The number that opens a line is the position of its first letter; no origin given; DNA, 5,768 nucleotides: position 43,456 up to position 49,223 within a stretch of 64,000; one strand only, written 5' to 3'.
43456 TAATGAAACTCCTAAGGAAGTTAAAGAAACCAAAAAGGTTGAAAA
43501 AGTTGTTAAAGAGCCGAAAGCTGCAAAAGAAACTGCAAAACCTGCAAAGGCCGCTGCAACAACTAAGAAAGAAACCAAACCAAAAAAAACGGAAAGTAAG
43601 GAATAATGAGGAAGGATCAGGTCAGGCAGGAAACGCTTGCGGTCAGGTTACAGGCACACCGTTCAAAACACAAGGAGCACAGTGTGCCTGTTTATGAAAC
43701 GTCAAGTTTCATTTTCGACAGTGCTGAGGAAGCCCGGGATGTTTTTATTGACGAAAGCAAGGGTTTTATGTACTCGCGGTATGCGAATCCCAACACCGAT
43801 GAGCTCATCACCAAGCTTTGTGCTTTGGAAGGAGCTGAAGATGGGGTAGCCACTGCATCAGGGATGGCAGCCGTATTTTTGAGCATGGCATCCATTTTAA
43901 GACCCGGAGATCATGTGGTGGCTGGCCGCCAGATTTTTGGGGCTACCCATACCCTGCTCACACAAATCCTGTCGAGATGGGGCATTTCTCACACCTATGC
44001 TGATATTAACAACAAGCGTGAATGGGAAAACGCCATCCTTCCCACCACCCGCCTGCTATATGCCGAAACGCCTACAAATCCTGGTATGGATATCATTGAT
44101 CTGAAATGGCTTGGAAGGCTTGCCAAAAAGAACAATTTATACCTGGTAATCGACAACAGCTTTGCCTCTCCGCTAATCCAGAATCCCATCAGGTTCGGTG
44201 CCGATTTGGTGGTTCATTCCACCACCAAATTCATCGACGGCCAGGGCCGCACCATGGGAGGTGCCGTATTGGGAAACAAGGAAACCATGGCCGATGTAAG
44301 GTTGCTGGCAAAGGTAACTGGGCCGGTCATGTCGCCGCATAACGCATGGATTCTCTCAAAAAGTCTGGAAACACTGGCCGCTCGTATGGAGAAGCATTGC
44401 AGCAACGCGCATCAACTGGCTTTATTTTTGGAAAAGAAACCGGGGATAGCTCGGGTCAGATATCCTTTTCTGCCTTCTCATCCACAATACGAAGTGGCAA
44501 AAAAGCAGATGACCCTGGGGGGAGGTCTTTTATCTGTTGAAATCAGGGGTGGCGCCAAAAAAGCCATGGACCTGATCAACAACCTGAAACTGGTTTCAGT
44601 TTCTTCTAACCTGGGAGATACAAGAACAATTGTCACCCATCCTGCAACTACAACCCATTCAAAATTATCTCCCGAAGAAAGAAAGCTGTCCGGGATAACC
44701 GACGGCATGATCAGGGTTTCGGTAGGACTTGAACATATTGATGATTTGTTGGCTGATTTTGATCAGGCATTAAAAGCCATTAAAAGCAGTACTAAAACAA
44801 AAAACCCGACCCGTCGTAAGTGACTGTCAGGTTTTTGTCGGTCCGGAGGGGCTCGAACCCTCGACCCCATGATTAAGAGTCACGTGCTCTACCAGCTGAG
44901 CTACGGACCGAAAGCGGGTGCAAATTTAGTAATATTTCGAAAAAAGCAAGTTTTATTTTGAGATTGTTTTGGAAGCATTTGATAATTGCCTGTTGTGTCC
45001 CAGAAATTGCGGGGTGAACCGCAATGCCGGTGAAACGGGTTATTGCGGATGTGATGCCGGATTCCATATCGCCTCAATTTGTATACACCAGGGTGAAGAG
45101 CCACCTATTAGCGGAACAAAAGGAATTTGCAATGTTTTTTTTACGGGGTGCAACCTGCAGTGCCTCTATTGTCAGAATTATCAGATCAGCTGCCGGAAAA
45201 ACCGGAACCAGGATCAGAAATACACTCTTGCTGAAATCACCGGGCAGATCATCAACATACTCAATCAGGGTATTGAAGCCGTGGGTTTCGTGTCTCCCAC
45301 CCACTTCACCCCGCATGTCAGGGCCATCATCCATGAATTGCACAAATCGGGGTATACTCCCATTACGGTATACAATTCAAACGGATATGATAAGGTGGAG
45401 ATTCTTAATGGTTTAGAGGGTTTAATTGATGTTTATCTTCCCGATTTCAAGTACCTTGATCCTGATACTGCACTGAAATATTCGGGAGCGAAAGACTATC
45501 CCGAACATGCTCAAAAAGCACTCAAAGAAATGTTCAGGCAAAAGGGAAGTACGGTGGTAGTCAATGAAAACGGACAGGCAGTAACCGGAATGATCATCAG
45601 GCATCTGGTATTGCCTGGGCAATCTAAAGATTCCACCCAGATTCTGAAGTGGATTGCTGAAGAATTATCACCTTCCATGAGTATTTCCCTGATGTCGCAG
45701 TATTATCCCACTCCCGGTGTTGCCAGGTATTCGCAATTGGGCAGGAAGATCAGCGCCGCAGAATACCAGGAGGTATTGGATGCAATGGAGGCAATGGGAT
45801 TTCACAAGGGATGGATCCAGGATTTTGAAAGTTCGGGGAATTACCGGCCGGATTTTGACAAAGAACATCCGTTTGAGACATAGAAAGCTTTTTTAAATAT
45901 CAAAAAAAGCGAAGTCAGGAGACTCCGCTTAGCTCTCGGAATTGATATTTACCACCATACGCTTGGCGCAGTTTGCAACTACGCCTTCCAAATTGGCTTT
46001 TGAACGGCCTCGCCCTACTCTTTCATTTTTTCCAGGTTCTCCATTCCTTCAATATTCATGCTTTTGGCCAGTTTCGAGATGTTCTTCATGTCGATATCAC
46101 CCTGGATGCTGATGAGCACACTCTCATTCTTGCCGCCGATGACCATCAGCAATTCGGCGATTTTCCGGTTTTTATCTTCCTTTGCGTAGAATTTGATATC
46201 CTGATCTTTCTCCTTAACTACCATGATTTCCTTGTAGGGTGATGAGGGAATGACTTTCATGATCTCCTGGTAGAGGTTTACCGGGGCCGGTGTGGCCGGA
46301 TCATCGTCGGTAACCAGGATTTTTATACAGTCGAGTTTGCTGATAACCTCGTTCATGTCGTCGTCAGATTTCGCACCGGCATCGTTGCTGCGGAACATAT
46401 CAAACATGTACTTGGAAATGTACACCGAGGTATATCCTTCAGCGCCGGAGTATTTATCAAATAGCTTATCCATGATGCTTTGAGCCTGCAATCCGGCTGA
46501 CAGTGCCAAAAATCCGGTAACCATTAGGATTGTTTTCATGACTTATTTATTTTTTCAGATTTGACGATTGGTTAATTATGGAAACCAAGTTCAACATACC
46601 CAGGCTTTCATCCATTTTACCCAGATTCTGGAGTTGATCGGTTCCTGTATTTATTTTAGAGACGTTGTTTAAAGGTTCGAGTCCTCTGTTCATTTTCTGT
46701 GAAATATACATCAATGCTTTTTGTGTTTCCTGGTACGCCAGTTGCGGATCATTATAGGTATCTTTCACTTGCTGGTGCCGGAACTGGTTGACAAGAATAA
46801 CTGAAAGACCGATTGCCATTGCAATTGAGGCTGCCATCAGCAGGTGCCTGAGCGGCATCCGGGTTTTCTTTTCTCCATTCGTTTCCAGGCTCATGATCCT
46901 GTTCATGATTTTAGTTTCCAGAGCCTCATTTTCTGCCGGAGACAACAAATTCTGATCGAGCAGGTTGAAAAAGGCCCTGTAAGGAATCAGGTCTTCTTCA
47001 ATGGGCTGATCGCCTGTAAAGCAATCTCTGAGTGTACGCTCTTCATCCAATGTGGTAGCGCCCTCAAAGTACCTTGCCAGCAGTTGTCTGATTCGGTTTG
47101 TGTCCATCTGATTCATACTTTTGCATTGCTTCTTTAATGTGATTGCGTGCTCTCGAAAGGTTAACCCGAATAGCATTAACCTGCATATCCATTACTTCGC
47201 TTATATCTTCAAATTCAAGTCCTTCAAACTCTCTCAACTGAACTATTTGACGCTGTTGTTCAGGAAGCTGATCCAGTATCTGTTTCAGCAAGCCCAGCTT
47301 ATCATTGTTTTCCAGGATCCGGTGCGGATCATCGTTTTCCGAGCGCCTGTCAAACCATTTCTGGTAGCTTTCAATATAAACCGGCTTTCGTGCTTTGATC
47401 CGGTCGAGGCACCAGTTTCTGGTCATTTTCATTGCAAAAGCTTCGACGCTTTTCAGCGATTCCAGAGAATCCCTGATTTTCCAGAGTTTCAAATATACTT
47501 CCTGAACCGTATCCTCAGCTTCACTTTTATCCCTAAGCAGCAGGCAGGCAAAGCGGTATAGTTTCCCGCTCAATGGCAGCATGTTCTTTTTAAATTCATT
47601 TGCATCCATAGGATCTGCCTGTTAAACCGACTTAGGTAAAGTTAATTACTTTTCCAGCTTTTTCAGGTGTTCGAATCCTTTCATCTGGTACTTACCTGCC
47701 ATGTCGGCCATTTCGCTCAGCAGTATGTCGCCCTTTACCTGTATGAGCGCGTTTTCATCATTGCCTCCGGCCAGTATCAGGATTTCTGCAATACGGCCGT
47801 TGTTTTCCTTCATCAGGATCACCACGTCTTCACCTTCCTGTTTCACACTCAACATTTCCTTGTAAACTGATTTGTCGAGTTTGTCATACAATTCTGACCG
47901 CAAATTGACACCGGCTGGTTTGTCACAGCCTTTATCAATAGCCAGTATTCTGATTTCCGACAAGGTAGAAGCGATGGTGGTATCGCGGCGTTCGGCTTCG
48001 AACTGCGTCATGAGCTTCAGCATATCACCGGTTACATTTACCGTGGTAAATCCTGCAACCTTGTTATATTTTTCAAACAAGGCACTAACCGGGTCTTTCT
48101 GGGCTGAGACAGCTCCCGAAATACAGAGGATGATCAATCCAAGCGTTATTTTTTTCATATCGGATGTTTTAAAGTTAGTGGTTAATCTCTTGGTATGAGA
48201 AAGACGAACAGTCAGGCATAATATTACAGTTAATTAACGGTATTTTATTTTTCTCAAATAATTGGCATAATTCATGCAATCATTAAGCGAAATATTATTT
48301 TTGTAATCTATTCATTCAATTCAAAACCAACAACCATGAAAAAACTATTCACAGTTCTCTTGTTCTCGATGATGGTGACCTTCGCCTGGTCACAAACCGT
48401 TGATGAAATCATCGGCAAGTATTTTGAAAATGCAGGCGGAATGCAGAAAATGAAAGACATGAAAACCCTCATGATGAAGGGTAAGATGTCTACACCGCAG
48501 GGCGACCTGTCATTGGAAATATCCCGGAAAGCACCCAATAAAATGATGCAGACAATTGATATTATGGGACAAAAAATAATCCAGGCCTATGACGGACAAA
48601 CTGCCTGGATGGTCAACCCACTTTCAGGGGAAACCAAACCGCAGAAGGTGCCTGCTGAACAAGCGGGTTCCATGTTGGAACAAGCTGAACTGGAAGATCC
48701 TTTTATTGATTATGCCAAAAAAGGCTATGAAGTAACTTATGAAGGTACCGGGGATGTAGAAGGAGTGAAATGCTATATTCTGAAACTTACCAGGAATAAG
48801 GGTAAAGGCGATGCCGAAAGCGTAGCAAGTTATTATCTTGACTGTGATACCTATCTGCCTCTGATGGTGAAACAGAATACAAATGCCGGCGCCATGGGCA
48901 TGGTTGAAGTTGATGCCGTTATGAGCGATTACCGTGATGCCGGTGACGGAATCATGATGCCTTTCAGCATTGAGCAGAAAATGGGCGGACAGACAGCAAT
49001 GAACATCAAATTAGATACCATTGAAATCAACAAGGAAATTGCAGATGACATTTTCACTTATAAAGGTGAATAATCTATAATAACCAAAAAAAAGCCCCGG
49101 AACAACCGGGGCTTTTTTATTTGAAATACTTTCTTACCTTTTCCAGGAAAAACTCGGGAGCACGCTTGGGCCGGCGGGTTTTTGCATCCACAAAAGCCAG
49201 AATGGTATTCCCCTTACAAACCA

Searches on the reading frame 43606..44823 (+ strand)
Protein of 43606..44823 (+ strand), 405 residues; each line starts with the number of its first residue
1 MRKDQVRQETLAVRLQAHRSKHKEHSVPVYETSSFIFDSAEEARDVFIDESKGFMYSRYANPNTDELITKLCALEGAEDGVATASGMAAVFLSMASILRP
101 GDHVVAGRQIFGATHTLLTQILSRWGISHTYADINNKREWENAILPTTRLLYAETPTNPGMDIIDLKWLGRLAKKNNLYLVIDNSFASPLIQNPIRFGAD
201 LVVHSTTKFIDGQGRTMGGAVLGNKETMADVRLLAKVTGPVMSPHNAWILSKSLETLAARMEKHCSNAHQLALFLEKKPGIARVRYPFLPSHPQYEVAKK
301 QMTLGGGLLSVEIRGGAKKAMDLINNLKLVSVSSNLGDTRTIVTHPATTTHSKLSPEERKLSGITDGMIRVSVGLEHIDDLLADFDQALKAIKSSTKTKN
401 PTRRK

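Call 44: search_protein_families(library=pfam, proteins=[window:43606-44823:+], max_evalue=0.001)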
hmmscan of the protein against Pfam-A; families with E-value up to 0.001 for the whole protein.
window:43606-44823:+ (405 aa): 3 families
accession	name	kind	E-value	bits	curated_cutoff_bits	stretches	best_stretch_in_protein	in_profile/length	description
PF01053.26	Cys_Met_Meta_PP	-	2.2e-130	435.1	27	1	9-390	1-381/381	Cys/Met metabolism PLP-dependent enzyme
PF00155.27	Aminotran_1_2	-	2.7e-05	24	19.7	1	41-214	20-225/361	Aminotransferase class I and II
PF01041.23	DegT_DnrJ_EryC1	-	0.00018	21.3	19.8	1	62-187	24-149/360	DegT/DnrJ/EryC1/StrS aminotransferase family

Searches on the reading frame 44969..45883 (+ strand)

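Call 44: search_protein_families(library=pfam, proteins=[window:44969-45883:+], max_evalue=0.001)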
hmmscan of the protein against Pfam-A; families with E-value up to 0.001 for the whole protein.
window:44969-45883:+ (304 aa): 2 families
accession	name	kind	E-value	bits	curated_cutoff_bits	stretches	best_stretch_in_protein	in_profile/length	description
PF04055.27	Radical_SAM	-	1.7e-11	45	29.5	1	56-195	2-143/166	Radical SAM superfamily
PF13353.11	Fer4_12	-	9.4e-06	26.4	22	1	53-147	7-99/137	4Fe-4S single cluster domain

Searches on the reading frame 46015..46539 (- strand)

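Call 45: search_protein_families(library=pfam, proteins=[window:46015-46539:-], max_evalue=0.001)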
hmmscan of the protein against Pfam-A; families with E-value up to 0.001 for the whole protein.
window:46015-46539:- (174 aa): 1 family
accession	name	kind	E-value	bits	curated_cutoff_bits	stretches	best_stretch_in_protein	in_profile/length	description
PF14060.11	DUF4252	-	5.1e-28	98.2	23.9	1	30-157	1-125/125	Domain of unknown function (DUF4252)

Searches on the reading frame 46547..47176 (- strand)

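Call 45: search_protein_families(library=pfam, proteins=[window:46547-47176:-], max_evalue=0.001)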
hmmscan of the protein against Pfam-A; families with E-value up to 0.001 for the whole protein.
window:46547-47176:- (209 aa): 1 family
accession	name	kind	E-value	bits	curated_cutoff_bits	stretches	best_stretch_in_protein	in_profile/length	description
PF11859.13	DUF3379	-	7.9e-05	22.5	33.2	1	86-192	53-149/232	Protein of unknown function (DUF3379)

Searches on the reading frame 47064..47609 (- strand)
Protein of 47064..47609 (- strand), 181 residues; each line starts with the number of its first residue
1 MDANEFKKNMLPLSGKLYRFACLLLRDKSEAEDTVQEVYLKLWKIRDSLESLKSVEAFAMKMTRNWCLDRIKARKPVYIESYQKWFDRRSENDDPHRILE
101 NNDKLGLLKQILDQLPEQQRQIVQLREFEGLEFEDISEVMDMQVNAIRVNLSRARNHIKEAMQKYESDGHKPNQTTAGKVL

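Call 83: search_protein_families(library=pfam, proteins=[window:47064-47609:-], max_evalue=0.0001)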
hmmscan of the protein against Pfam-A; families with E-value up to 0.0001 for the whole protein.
window:47064-47609:- (181 aa): 4 families
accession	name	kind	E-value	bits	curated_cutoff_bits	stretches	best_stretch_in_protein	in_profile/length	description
PF08281.18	Sigma70_r4_2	-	4.5e-15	55.5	25.7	1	107-158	3-54/54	Sigma-70, region 4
PF04542.20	Sigma70_r2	-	8.1e-12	45.2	24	1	16-75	8-69/71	Sigma-70 region 2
PF04545.22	Sigma70_r4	-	4.7e-09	36.1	24.1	1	112-160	2-50/50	Sigma-70, region 4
PF07638.17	Sigma70_ECF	-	2e-05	25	21.1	1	94-163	119-184/185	ECF sigma factor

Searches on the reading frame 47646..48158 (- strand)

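Call 45: search_protein_families(library=pfam, proteins=[window:47646-48158:-], max_evalue=0.001)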
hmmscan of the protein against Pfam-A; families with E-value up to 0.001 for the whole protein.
window:47646-48158:- (170 aa): 1 family
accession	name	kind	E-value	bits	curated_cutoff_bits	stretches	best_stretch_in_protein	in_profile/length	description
PF14060.11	DUF4252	-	3.8e-20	72.7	23.9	1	31-153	1-125/125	Domain of unknown function (DUF4252)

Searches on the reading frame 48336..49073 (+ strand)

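Call 45: search_protein_families(library=pfam, proteins=[window:48336-49073:+], max_evalue=0.001)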
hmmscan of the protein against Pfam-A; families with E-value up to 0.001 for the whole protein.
window:48336-49073:+ (245 aa): 1 family
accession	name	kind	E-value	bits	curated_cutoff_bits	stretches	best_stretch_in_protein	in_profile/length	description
PF17131.11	LolA_like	-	6.4e-08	32.9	30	1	78-241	17-178/184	Outer membrane lipoprotein-sorting protein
